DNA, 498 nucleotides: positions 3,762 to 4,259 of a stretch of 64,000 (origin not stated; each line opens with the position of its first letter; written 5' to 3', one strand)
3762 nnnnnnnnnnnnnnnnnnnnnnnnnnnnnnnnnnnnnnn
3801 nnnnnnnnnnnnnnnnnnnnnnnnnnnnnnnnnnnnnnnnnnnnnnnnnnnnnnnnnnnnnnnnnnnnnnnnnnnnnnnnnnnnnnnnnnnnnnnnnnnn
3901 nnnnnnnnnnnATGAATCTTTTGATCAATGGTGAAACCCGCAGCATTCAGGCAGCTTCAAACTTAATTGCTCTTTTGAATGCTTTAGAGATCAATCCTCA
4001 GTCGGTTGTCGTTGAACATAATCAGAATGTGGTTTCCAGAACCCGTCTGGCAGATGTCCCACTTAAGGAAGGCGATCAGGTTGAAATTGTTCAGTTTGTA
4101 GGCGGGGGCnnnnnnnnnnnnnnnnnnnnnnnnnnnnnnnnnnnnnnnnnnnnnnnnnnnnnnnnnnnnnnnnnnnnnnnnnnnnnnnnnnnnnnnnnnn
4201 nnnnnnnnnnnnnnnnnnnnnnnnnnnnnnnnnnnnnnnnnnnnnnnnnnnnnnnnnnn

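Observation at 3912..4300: ThiS-like ubiquitin-fold domain translationally fused to topoisomerase I through a histone-H1-like Lys/Ala/Pro linker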

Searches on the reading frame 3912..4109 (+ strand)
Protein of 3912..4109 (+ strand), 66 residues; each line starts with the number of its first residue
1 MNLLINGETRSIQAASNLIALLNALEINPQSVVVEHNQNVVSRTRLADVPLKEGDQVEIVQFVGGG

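Call 3: search_protein_families(library=pfam, proteins=[window:3912-4109:+], max_evalue=0.01)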
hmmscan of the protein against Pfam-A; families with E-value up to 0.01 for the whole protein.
window:3912-4109:+ (66 aa): 1 family
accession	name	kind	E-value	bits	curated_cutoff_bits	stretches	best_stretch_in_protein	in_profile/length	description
PF02597.26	ThiS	-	2.2e-14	54.2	22.5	1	4-66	2-76/76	ThiS family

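Call 4: search_protein_families(library=ncbifam, proteins=[window:3912-4109:+], max_evalue=0.01)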
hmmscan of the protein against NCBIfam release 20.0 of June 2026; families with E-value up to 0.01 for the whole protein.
window:3912-4109:+ (66 aa): 1 family
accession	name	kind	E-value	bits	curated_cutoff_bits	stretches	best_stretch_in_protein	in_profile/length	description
TIGR01683.1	thiS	equivalog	3.1e-19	69.1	37.45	1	4-66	2-64/64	sulfur carrier protein ThiS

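Call 13: find_homologous_proteins(query=window:3912-4109:+, max_evalue=0.001)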
Query window:3912-4109:+ (66 aa): 68 proteins with E <= 0.001 among 68 candidates.
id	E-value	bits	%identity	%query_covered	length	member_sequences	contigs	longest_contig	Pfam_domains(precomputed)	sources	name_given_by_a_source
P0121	2.0e-14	70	56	100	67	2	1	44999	PF02597.27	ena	-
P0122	2.2e-13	67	53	100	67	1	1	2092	PF02597.27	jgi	jgi:sulfur carrier protein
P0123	5.2e-12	63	53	100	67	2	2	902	PF02597.27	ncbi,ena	-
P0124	5.9e-12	63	55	100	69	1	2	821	PF02597.27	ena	-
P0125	9.1e-12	62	55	100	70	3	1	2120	PF02597.27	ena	-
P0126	2.5e-11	61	53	100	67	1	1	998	PF02597.27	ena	-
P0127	2.5e-11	61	53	100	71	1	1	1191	PF02597.27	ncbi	-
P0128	2.5e-11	61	53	100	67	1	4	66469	PF02597.27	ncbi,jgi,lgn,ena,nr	ncbi:MAG: thiamine biosynthesis protein ThiS [Candidatus Omnitrophica bacterium CG11_big_fil_rev_8_2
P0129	2.7e-11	61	52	100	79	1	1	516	PF02597.27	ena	-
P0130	3.2e-11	60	55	100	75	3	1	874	PF02597.27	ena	-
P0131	7.5e-11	59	53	100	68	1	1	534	PF02597.27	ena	-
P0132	7.7e-11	59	53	100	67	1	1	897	PF02597.27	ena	-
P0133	9.1e-11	59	52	100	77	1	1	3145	PF02597.27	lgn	-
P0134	9.8e-11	59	52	100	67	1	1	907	PF02597.27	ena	-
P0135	1.1e-10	59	50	100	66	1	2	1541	PF02597.27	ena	-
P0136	1.2e-10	58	53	100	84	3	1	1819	PF02597.27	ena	-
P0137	1.2e-10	58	52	100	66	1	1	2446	PF02597.27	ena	-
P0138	1.3e-10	58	52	100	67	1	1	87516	PF02597.27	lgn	-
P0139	1.3e-10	58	52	100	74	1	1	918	PF02597.27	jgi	jgi:sulfur carrier protein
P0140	1.9e-10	58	52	100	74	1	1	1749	PF02597.27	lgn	-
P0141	2.0e-10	58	52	100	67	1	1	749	PF02597.27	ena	-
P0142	2.2e-10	58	50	100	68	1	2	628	PF02597.27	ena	-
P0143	2.4e-10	58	50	100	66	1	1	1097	PF02597.27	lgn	-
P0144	2.6e-10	57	52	100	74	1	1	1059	PF02597.27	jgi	-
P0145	3.7e-10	57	52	100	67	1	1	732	PF02597.27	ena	-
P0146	4.2e-10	57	52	100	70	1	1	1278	PF02597.27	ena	-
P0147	5.1e-10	57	50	100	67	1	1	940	PF02597.27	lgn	-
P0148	7.6e-10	56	52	100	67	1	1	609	PF02597.27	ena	-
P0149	8.0e-10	56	50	100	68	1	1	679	PF02597.27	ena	-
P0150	1.1e-9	56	51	95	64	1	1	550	PF02597.27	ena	-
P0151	1.1e-9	56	50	100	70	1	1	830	PF02597.27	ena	-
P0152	1.1e-9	55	50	100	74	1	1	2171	PF02597.27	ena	-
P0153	1.2e-9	55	50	100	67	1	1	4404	PF02597.27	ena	-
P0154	2.3e-9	54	42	100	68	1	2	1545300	PF02597.27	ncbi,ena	-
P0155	2.6e-9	54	50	100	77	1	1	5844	PF02597.27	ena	-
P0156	3.0e-9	54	48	100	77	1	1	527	PF02597.27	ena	-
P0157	3.3e-9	54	55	100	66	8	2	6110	PF02597.27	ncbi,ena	-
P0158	3.5e-9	54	48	100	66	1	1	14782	PF02597.27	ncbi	-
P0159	3.6e-9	54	48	100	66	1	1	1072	PF02597.27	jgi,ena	jgi:thiamine biosynthesis protein ThiS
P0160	3.8e-9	54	52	100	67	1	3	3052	PF02597.27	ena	-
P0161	4.1e-9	54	48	100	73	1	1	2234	PF02597.27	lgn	-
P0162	4.5e-9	54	55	100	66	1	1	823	PF02597.27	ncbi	-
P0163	5.5e-9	53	48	100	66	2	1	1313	PF02597.27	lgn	-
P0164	6.7e-9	53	47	100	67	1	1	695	PF02597.27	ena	-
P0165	1.4e-8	52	48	100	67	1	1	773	PF02597.27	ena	-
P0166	1.9e-8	52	50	100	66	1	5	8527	PF02597.27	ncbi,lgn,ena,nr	ncbi:MAG: sulfur carrier protein ThiS [Hyphomonadaceae bacterium]|nr:sulfur carrier protein ThiS [Hy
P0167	3.5e-8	51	42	100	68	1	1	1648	PF02597.27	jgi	jgi:sulfur carrier protein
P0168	4.2e-8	51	48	100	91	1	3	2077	PF02597.27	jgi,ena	-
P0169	6.4e-8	50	47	100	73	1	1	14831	PF02597.27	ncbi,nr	ncbi:MAG: sulfur carrier protein ThiS [Candidatus Omnitrophica bacterium]|nr:sulfur carrier protein 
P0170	6.6e-8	50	41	100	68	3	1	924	PF02597.27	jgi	-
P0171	1.6e-7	49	44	100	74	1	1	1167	PF02597.27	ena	-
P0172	2.5e-7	48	42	100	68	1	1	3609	PF02597.27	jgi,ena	-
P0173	2.5e-7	48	41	100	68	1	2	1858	PF02597.27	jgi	jgi:sulfur carrier protein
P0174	2.5e-7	48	41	100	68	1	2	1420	PF02597.27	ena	-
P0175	5.1e-7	47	41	100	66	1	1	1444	PF02597.27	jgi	jgi:sulfur carrier protein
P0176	5.5e-7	47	47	100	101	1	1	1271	PF02597.27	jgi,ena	-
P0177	6.1e-7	47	41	100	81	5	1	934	PF02597.27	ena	-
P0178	9.0e-7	46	45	100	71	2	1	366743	PF02597.27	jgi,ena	-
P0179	9.8e-7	46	44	100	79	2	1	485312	PF02597.27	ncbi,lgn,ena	-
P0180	1.4e-6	46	44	100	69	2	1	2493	PF02597.27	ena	-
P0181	1.7e-6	45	41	100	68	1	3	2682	PF02597.27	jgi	jgi:sulfur carrier protein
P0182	2.3e-6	45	41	100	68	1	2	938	PF02597.27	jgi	jgi:thiamine biosynthesis protein ThiS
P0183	2.5e-6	45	45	100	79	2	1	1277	PF02597.27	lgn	-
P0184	2.9e-6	45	41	100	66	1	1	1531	PF02597.27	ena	-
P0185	3.0e-6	45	41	100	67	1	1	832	PF02597.27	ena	-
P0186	8.0e-6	43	41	100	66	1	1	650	PF02597.27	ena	-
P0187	2.6e-5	42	39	100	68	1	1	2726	PF02597.27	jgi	jgi:thiamine biosynthesis protein ThiS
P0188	3.3e-5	41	39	100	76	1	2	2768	PF02597.27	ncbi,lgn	-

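Call 14: find_encoding_contigs(protein=P0121, flank=6000, max_places=3)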
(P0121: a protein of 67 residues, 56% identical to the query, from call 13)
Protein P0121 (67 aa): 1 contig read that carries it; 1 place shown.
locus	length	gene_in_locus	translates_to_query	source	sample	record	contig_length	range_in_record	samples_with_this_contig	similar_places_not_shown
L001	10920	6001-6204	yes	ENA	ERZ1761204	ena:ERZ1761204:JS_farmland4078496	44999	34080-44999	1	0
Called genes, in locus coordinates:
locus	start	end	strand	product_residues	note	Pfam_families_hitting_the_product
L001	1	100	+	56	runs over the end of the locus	-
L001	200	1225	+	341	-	PF05496:RuvB_N, PF06068:TIP49 (weak), PF00004:AAA, PF07728:AAA_5 (faint), PF17864:AAA_lid_4, PF05491:WHD_RuvB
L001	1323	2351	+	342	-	PF02547:Queuosine_synth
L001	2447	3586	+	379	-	PF01702:TGT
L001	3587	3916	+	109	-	PF02699:YajC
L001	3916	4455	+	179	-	PF01327:Pep_deformylase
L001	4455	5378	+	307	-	PF00551:Formyl_trans_N, PF02911:Formyl_trans_C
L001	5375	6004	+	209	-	PF02581:TMP-TENI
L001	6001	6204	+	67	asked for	PF02597:ThiS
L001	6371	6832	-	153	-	-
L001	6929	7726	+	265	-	PF05690:ThiG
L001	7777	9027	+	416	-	PF01029:NusB, PF22458:RsmF-B_ferredox (weak), PF01189:Methyltr_RsmB-F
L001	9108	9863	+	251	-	PF03793:PASTA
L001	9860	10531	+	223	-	PF00834:Ribul_P_3_epim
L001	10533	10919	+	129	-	?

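Call 15: find_encoding_contigs(protein=P0128, flank=6000, max_places=3)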
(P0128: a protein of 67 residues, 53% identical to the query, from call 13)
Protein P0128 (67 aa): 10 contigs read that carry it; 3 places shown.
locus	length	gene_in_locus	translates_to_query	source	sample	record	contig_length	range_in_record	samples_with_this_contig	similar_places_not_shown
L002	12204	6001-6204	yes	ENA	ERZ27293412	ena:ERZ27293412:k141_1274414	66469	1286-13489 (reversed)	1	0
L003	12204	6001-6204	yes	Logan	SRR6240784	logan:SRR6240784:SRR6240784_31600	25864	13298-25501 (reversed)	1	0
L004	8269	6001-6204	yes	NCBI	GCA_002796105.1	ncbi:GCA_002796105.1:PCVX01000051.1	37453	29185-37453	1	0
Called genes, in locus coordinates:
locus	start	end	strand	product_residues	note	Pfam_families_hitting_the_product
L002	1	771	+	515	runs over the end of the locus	PF00682:HMGL-like, PF22617:HCS_D2, PF08502:LeuA_dimer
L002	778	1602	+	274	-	PF08501:Shikimate_dh_N, PF01488:Shikimate_DH (weak), PF03435:Sacchrp_dh_NADP (weak), PF18317:SDH_C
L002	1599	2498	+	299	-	PF06750:A24_N_bact, PF01478:Peptidase_A24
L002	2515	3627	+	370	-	PF01264:Chorismate_synt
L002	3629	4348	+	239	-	PF13189:Cytidylate_kin2 (weak), PF13238:AAA_18, PF13671:AAA_33 (weak), PF01202:SKI, PF18929:DUF5678 (weak)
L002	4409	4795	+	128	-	-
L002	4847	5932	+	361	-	PF14520:HHH_5 (weak), PF02481:DNA_processg_A, PF17782:WHD_DprA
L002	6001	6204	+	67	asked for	PF02597:ThiS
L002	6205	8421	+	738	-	PF01751:Toprim, PF01131:Topoisom_bac, PF01396:Zn_ribbon_Top1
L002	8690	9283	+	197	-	PF00589:Phage_integrase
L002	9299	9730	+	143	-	-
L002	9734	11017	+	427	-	PF04413:Glycos_transf_N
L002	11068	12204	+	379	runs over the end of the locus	PF02606:LpxK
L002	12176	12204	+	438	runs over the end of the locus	?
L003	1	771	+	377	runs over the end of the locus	?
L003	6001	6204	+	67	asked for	PF02597:ThiS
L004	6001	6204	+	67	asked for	PF02597:ThiS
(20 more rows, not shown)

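Call 77: find_encoding_contigs(protein=P0138, flank=8000, max_places=1)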
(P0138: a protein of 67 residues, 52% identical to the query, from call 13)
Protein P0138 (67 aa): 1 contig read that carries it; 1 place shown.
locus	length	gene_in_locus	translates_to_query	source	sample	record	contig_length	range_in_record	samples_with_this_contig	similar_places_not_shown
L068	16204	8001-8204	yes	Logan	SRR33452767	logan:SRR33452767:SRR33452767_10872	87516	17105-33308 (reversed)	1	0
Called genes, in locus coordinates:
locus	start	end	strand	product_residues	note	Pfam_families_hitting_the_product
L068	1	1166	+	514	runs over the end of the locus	PF00682:HMGL-like, PF22617:HCS_D2, PF08502:LeuA_dimer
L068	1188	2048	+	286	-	PF08501:Shikimate_dh_N, PF01488:Shikimate_DH, PF18317:SDH_C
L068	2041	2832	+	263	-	PF06750:A24_N_bact, PF01478:Peptidase_A24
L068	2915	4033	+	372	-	PF01264:Chorismate_synt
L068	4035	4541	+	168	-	PF13238:AAA_18, PF01202:SKI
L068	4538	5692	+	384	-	PF00465:Fe-ADH, PF13685:Fe-ADH_2 (weak), PF01761:DHQ_synthase, PF24621:DHQS_C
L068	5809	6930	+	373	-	PF02481:DNA_processg_A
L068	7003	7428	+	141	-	PF06271:RDD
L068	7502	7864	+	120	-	-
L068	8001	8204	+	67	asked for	PF02597:ThiS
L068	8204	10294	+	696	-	PF01751:Toprim, PF01131:Topoisom_bac, PF01396:Zn_ribbon_Top1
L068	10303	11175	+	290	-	PF02899:Phage_int_SAM_1, PF13102:Phage_int_SAM_5 (faint), PF13495:Phage_int_SAM_4, PF00589:Phage_integrase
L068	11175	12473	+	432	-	PF04413:Glycos_transf_N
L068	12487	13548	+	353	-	PF02606:LpxK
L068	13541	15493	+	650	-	PF03279:Lip_A_acyltrans, PF06258:Mito_fiss_Elm1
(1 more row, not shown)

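Call 80: search_solved_structures(query=window:3912-4109:+, max_evalue=0.01, show_alignments=2)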
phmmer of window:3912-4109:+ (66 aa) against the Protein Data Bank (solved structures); distinct sequences matched with E-value up to 0.01: 5.
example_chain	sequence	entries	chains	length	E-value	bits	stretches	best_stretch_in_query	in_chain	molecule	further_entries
2k5p_A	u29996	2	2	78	1.1e-06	31.9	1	1-66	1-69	thiamine-biosynthesis protein | Thiamine-biosynthesis protein ThiS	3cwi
1tyg_B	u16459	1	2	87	2.3e-05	27.8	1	17-66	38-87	yjbS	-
2lek_A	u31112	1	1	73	3.2e-05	27.3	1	3-61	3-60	Putative thiamin biosynthesis ThiS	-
2cu3_A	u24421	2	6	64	0.003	21.2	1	5-66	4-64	unknown function protein | Putative thiamine biosynthesis protein ThiS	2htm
1f0z_A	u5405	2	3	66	0.0083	19.8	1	1-66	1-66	THIS PROTEIN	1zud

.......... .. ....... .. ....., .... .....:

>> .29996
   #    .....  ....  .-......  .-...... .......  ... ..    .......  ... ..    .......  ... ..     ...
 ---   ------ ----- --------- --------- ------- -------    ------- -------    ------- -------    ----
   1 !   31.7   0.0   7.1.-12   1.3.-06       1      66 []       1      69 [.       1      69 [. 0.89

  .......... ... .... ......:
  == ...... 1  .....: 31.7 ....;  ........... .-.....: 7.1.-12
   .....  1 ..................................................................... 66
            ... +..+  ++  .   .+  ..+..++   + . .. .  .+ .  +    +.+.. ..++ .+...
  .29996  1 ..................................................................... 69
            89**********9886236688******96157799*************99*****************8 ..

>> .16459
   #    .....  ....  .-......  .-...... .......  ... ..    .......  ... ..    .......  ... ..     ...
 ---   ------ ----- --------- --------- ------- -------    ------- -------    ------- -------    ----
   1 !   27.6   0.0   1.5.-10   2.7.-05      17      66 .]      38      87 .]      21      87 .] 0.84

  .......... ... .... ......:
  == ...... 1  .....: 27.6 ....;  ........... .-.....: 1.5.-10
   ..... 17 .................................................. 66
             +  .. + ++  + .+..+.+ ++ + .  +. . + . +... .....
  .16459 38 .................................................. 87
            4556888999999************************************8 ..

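Call 84: search_protein_families(library=pfam, proteins=[L002:9299-9727:+], max_evalue=0.01)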
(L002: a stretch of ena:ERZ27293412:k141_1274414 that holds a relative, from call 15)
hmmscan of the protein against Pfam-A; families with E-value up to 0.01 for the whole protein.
L002:9299-9727:+ (143 aa): 0 families
